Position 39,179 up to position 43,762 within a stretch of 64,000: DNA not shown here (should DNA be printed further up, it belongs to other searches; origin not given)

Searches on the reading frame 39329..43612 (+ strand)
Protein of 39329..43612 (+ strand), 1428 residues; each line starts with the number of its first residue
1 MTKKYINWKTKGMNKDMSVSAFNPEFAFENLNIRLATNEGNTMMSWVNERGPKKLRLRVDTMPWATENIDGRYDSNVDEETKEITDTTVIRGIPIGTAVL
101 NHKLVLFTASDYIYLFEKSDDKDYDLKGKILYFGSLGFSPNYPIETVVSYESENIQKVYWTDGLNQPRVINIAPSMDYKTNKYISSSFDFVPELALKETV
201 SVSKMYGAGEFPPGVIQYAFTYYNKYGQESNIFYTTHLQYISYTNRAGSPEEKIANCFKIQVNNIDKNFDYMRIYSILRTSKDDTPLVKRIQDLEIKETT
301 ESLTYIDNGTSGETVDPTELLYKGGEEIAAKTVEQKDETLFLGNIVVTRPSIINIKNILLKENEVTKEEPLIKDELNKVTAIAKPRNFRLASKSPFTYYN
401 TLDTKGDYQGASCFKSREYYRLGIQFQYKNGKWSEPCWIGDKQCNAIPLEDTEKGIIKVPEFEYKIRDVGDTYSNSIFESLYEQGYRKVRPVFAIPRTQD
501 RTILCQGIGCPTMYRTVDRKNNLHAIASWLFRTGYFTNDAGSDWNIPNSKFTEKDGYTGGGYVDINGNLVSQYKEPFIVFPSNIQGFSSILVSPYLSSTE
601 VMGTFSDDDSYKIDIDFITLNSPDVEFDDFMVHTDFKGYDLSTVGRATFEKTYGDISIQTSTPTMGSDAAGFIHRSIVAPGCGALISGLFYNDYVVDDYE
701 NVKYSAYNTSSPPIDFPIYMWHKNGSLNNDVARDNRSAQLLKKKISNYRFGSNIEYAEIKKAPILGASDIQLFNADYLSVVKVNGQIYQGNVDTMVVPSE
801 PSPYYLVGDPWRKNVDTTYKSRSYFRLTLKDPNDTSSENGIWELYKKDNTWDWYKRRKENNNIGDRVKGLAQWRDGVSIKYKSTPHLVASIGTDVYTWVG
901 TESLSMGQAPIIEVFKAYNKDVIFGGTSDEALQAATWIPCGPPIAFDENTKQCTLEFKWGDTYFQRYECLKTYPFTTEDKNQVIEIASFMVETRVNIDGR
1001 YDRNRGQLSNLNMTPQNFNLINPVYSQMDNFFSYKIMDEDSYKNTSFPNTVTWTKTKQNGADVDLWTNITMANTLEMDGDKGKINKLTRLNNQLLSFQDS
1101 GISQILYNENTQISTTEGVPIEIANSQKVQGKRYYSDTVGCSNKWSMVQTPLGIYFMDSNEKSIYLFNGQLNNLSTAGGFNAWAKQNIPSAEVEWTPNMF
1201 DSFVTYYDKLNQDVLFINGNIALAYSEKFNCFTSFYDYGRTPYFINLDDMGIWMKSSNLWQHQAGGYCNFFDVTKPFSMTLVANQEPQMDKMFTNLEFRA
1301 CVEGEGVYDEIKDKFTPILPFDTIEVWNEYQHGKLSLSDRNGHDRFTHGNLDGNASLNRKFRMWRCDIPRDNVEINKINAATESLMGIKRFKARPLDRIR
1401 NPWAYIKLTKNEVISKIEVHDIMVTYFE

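Call 107: search_protein_families(library=phrogs, proteins=[window:39329-43612:+], max_evalue=0.00001)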
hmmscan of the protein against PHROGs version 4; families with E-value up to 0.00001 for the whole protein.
window:39329-43612:+ (1428 aa): 1 family
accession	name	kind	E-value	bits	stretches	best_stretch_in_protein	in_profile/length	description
phrog_28748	-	head and packaging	1.8e-86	292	2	922-1426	973-1507/1511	virion structural protein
